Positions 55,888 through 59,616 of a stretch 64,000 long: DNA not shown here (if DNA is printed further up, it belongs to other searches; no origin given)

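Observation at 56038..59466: Solitary 1142-aa fused nuclease/methyltransferase/TRD gene (Type IIG/IIL-like), with a ~220-aa C-terminal extension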

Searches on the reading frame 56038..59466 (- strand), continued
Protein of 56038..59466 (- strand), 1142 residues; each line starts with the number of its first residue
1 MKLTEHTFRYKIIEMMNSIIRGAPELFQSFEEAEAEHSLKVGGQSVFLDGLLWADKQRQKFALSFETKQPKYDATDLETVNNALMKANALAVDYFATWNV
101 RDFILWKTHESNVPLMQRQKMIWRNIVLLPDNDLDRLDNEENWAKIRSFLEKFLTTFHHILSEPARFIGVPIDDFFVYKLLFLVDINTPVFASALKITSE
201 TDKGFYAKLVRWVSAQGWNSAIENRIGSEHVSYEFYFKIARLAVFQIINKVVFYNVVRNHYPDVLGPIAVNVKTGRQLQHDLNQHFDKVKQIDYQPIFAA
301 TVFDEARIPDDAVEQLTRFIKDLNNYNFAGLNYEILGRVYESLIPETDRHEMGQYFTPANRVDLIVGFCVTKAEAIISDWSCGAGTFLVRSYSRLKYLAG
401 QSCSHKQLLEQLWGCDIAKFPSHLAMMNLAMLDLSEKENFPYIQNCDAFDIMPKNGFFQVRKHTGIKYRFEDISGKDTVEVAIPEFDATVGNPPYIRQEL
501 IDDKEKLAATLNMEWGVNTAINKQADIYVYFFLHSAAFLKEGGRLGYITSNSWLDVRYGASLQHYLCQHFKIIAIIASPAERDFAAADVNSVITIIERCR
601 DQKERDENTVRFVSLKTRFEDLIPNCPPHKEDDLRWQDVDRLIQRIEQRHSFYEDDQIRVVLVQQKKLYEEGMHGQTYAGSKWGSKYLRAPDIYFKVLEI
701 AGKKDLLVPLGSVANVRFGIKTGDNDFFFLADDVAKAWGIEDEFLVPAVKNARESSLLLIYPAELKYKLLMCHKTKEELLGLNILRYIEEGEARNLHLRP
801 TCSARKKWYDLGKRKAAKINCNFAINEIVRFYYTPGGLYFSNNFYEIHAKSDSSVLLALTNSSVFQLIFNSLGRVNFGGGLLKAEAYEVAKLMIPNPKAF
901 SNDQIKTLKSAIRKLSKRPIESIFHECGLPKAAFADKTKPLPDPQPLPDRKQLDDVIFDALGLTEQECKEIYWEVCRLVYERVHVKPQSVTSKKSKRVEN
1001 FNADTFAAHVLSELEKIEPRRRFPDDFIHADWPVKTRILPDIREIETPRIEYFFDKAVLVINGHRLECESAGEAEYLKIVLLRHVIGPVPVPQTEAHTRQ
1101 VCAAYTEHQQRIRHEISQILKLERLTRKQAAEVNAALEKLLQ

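Call 13: find_encoding_contigs(protein=P0012, flank=10000, max_places=2)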
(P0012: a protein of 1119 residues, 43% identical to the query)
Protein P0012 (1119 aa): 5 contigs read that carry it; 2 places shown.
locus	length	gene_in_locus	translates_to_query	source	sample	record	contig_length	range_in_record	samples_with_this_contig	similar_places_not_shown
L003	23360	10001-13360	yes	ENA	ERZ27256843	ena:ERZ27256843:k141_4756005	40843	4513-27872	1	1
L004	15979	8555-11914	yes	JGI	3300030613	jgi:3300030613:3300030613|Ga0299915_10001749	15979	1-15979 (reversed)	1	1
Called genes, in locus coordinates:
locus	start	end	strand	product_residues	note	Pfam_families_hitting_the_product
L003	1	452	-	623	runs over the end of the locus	PF00009:GTP_EFTU, PF01926:MMR_HSR1 (weak), PF03144:GTP_EFTU_D2, PF09106:WHD_2nd_SelB (faint), PF25461:Beta-barrel_SelB, PF09107:WHD_3rd_SelB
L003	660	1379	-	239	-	PF00005:ABC_tran, PF13304:AAA_21 (faint)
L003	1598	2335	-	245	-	PF00005:ABC_tran, PF13304:AAA_21 (faint), PF12399:BCA_ABC_TP_C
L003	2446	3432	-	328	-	PF02653:BPD_transp_2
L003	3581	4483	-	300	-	PF02653:BPD_transp_2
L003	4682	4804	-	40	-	-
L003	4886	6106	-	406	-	PF13433:Peripla_BP_5, PF13458:Peripla_BP_6, PF01094:ANF_receptor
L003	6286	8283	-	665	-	PF13231:PMT_2, PF07719:TPR_2 (faint), PF13176:TPR_7 (faint), PF13181:TPR_8 (faint), PF13374:TPR_10 (faint), PF00515:TPR_1 (weak), PF13432:TPR_16 (weak), PF00515:TPR_1 (weak), +7 more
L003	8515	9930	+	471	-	PF13230:GATase_4 (weak), PF13522:GATase_6, PF13537:GATase_7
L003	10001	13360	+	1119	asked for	PF02384:N6_Mtase, PF20473:MmeI_Mtase, PF07669:Eco57I, PF22837:M_Eco57I_C, PF22008:BpuSI_TRD (faint)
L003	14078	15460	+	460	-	PF00072:Response_reg, PF00158:Sigma54_activat, PF14532:Sigma54_activ_2, PF07724:AAA_2 (weak), PF07728:AAA_5, PF25601:AAA_lid_14, PF02954:HTH_8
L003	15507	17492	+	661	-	PF11028:TMEM260_N, PF28495:TMEM260_2 (weak)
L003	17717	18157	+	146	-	PF07963:N_methyl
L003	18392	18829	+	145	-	PF07963:N_methyl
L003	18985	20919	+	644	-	PF11028:TMEM260_N, PF28495:TMEM260_2 (weak), PF00515:TPR_1 (faint), PF07719:TPR_2 (faint), PF13181:TPR_8 (faint), PF13414:TPR_11 (weak)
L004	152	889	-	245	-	PF00005:ABC_tran, PF13304:AAA_21 (faint), PF12399:BCA_ABC_TP_C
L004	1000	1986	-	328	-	PF02653:BPD_transp_2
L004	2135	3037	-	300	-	PF02653:BPD_transp_2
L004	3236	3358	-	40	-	-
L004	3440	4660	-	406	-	PF13433:Peripla_BP_5, PF13458:Peripla_BP_6, PF01094:ANF_receptor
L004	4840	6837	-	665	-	PF13231:PMT_2, PF07719:TPR_2 (faint), PF13176:TPR_7 (faint), PF13181:TPR_8 (faint), PF13374:TPR_10 (faint), PF00515:TPR_1 (weak), PF13432:TPR_16 (weak), PF00515:TPR_1 (weak), +7 more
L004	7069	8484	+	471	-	PF13230:GATase_4 (weak), PF13522:GATase_6, PF13537:GATase_7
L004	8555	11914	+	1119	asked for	PF02384:N6_Mtase, PF20473:MmeI_Mtase, PF07669:Eco57I, PF22837:M_Eco57I_C, PF22008:BpuSI_TRD (faint)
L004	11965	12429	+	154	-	PF04138:GtrA_DPMS_TM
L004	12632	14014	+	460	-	PF00072:Response_reg, PF00158:Sigma54_activat, PF14532:Sigma54_activ_2, PF07724:AAA_2 (weak), PF07728:AAA_5, PF25601:AAA_lid_14, PF02954:HTH_8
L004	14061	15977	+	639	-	?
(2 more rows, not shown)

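Call 14: find_encoding_contigs(protein=P0043, flank=10000, max_places=2)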
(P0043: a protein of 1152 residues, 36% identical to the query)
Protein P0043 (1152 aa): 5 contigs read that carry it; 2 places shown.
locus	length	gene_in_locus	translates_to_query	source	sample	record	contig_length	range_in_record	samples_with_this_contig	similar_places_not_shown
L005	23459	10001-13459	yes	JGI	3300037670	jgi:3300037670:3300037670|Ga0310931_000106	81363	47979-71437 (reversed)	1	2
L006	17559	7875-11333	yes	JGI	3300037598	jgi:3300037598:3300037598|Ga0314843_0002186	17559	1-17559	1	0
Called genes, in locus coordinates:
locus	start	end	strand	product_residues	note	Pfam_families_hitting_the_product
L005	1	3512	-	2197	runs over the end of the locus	PF05048:NosD, PF19077:Big_13 (faint), PF13229:Beta_helix, PF05048:NosD, PF13229:Beta_helix, PF05048:NosD, PF13229:Beta_helix, PF04122:CW_binding_2, +2 more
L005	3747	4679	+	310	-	PF04122:CW_binding_2 (faint), PF12802:MarR_2 (faint), PF24034:DUF7343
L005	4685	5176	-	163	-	-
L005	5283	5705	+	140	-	PF06271:RDD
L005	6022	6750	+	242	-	PF20582:UPF0758_N, PF04002:RadC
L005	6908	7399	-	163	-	PF11848:DUF3368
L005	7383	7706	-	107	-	PF01402:RHH_1 (weak), PF03683:UPF0175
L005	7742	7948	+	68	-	-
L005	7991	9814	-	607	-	-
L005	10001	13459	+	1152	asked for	PF02384:N6_Mtase, PF20473:MmeI_Mtase, PF07669:Eco57I, PF22837:M_Eco57I_C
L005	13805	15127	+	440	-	PF03446:NAD_binding_2, PF03721:UDPG_MGDP_dh_N, PF00984:UDPG_MGDP_dh, PF03720:UDPG_MGDP_dh_C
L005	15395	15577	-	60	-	-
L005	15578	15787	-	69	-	-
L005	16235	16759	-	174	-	PF00571:CBS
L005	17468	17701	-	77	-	PF15970:HicB-like_2 (weak), PF15919:HicB_lk_antitox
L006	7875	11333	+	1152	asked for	PF02384:N6_Mtase, PF20473:MmeI_Mtase, PF07669:Eco57I, PF22837:M_Eco57I_C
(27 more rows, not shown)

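Call 16: search_solved_structures(query=A1, max_evalue=1, show_alignments=0)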
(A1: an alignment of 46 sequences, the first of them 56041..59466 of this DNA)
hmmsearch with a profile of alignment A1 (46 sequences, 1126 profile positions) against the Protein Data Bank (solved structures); distinct sequences matched with E-value up to 1: 19.
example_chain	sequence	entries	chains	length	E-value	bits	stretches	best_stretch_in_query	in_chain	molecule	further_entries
7qw5_A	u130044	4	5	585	1.4e-20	76.1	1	474-907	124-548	Modification methylase BseCI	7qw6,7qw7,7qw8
8cxz_A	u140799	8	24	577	4.5e-20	74.4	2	700-911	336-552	Site-specific DNA-methyltransferase (adenine-specific)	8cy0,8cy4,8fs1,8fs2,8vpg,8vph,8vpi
7lni_A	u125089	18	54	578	4.6e-20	74.4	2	700-911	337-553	Site-specific DNA-methyltransferase (adenine-specific)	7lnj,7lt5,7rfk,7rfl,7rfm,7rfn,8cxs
2okc_A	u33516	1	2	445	2e-10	42.4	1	309-440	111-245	Type I restriction enzyme StySJI M protein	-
5ybb_A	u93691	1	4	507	2.8e-09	38.6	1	308-425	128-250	Type I restriction-modification system methyltransferase subunit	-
3ufb_A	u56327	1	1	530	1.9e-08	35.9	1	310-435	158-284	Type I restriction-modification system methyltransferase subunit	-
5hr4_C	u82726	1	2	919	1.1e-06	30.1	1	296-428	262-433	MmeI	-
9ewz_C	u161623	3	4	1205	3e-06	28.6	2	475-566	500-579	Adenine-specific methyltransferase BrxX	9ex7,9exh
8zek_A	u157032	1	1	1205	3.1e-06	28.6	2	475-566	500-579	site-specific DNA-methyltransferase (adenine-specific)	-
3khk_A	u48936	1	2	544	7.2e-06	27.4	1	318-426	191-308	Type I restriction-modification system methylation subunit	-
7vru_A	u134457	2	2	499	0.00012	23.3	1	300-384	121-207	Site-specific DNA-methyltransferase (adenine-specific)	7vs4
2ibs_A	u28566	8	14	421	0.00031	22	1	476-562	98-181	Modification methylase TaqI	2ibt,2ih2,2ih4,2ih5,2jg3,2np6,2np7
1aqi_A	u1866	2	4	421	0.00032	21.9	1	476-562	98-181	ADENINE-N6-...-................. TAQI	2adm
1aqj_A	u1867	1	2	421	0.00033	21.9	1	476-562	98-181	ADENINE-N6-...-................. TAQI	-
7vru_B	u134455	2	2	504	0.00093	20.4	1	309-428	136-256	Site-specific DNA-methyltransferase (adenine-specific)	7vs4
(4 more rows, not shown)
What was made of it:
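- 56722..57516 (-): Residues ~651-915: target recognition domain (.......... motif at 719-728). The sub-region 781-915 is hypervariable. The family profile matches M.BseCI 7qw5 over 474-907 (1e-20) and CamA 7lni over 700-911 (5e-20) (call 16).
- On Type IIG restriction-modification enzymes (single-chain R-M-S): The TRD is homologous to those of M.BseCI and CamA over 700-911 (call 16).
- Checked: The protein is 223 aa longer than MmeI, which is 919 aa in 5hr4 (call 16).
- TRD: the MTase-TRD profile matches M.BseCI and CamA at about 1e-20 (call 16).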

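Call 30: find_related_loci(query=A1, collection=genome_contigs, flank=10000)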
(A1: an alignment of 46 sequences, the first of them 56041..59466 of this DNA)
Query A1 (1142 aa) in genome_contigs; peptide patterns used: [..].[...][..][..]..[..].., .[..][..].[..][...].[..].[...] (x = any residue, [..] = any of these).
223 stretches matched a pattern; 200 encode a relative of the query (tblastn E <= 1e-3); the best 80 are kept; 80 distinct loci.
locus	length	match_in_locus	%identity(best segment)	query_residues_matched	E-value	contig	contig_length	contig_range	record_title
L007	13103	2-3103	44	78-1138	0e+0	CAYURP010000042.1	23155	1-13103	MAG TPA_asm: uncultured Ignavibacteria bacterium isolate binchicken_co89_584 genome assembly, contig: NODE_3646_length_2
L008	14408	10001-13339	43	1-1138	0e+0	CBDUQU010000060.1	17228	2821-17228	MAG TPA_asm: uncultured bacterium isolate SRR22302359_binner13_Refined_3 genome assembly, contig: ERZ25073601.657, whole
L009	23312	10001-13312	40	1-1138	0e+0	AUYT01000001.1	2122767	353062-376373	MAG: candidate division Zixibacteria bacterium RBG-1 RBG1_1C00001, whole genome shotgun sequence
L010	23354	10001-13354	43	1-1138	0e+0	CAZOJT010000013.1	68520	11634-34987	MAG TPA_asm: uncultured Ignavibacteria bacterium isolate binchicken_co89_550 genome assembly, contig: NODE_436_length_68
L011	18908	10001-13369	43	1-1138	0e+0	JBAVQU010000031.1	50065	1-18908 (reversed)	MAG: Candidatus Zixiibacteriota bacterium isolate MFD02350_ilm_asm_bin5 k127_120874, whole genome shotgun sequence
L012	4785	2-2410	44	319-1138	0e+0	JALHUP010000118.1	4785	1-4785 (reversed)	MAG: Candidatus Zixiibacteriota bacterium isolate PFL53 seq_790907, whole genome shotgun sequence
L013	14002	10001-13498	36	1-1133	0e+0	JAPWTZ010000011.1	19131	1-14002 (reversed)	MAG: Candidatus Nanopusillus sp. isolate RSNS15 scaffold_566_c1, whole genome shotgun sequence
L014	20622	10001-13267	35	1-1137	0e+0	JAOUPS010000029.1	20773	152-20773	MAG: Candidatus Bathyarchaeota archaeon isolate 8_1_Oct_SF_Bin62 8_1_Oct_SF_Bin62_scaffold_840_c1, whole genome shotgun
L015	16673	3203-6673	34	4-1141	0e+0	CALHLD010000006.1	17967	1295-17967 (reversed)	MAG: uncultured archaeon isolate S1_Bin_METABAT__236_1 genome assembly, contig: c_000002788960, whole genome shotgun seq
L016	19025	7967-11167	35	49-1117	0e+0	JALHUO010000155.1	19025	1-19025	MAG: Dehalococcoidia bacterium isolate PFL52 seq_3192127, whole genome shotgun sequence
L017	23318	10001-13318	34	2-1137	0e+0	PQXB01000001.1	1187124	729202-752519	MAG: Candidatus Methanophagaceae archaeon isolate G37ANME1 NODE_1_length_1187124_cov_56.3543, whole genome shotgun seque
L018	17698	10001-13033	37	66-1080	0e+0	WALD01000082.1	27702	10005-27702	MAG: Candidatus Altiarchaeota archaeon isolate S014_51_esom k151_3619, whole genome shotgun sequence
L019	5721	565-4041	34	1-1132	0e+0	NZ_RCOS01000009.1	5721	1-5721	Candidatus Methanodesulfokora washburnensis strain MDKW Ga0080004_1080262, whole genome shotgun sequence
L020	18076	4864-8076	35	47-1120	0e+0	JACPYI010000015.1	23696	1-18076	MAG: Candidatus Sungiibacteriota bacterium isolate NC_groundwater_859_Pr1_B-0.1um_51_34 Montesol18_Bp1_scaffold_561798,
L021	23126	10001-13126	36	49-1112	0e+0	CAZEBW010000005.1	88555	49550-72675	MAG TPA_asm: uncultured Anaerolineae bacterium isolate binchicken_co17_112 genome assembly, contig: NODE_791_length_8855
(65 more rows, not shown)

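Call 61: list_cluster_members(proteins=[P0001, P0002, P0013])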
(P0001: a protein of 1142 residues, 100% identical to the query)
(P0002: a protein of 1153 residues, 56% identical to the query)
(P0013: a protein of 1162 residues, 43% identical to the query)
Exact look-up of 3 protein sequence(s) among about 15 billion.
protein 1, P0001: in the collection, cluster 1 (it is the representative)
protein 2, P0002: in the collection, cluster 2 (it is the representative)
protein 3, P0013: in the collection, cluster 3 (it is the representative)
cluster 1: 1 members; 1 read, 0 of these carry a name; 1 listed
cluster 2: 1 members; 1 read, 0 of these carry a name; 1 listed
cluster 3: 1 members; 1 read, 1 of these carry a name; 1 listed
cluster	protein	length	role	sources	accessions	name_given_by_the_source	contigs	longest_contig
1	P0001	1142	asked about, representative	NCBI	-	-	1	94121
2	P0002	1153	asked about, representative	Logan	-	-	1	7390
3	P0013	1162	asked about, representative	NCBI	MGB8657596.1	MAG: N-6 DNA methylase [Candidatus Zixiibacteriota bacterium]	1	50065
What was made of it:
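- Tried and rejected: The cluster look-up gave no organism name (call 61), so the source organism stays unidentified.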

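Call 64: search_dna_similar(query=window:56041-59466:-, collection=plasmids, mode=protein, max_rows=12)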
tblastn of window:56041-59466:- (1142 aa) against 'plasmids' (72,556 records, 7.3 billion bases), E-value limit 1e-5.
Records with a match: 171; places in all: 177; records where one place covers at least 80% of the query: 0.
Best place of each record, by identity: <60% 171.
By first word of the organism name: Pseudosulfitobacter 12; Pseudomonas 11; Rhizobium 9; Xanthomonas 8; Acinetobacter 8; Aeromonas 8; Sinorhizobium 7; Thermus 5; Halorussus 4; Corynebacterium 4; and 68 more.
By predicted mobility (MOB-suite, as given by PLSDB): non-mobilizable 81; mobilizable 52; conjugative 38.
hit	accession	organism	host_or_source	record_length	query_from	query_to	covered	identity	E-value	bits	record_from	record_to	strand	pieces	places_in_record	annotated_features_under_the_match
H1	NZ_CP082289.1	Halobaculum roseum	cell culture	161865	63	915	75%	29.0%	4e-88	322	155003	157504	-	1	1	N-6 DNA methylase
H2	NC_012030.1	Halorubrum lacusprofundi ATCC 49239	-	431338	66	915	74%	28.8%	1e-88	323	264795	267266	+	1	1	N-6 DNA methylase | hypothetical protein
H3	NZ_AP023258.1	Mesorhizobium sp. L-2-11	Lotus japonicus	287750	348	1118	68%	24.9%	2e-61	239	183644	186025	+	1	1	hypothetical protein | N-6 DNA methylase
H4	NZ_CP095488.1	Halorientalis marina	cell culture,salt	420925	234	915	60%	27.2%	3e-63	244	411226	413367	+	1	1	N-6 DNA methylase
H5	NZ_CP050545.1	Levilactobacillus brevis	Single cell,Makgeolli (Korean ...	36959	34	809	68%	22.6%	3e-22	112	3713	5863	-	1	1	N-6 DNA methylase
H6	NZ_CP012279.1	Pediococcus damnosus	brewery environment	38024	34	809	68%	22.6%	4e-22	111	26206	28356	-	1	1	N-6 DNA methylase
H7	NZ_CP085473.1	Pediococcus pentosaceus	kimchi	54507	34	809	68%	22.6%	5e-22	111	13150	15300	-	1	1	N-6 DNA methylase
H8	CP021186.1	Rhizorhabdus wittichii DC-6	activated sludge of a wastewater ...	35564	1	779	68%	22.1%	3e-22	112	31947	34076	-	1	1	hypothetical protein | site-specific DNA-methyltransferase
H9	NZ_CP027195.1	Lactobacillus sp. CBA3606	-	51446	34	809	68%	21.8%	1e-19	103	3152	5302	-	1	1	N-6 DNA methylase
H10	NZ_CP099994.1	Halorussus salilacus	cell culture,Substrate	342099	240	819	51%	28.4%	2e-61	239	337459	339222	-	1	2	N-6 DNA methylase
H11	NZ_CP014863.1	Thermococcus profundus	-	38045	486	997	45%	32.1%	9e-58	227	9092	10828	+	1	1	DNA methyltransferase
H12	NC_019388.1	Thermus oshimai JL-2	-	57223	486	983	41%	31.8%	2e-48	221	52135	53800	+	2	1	hypothetical protein | DNA methyltransferase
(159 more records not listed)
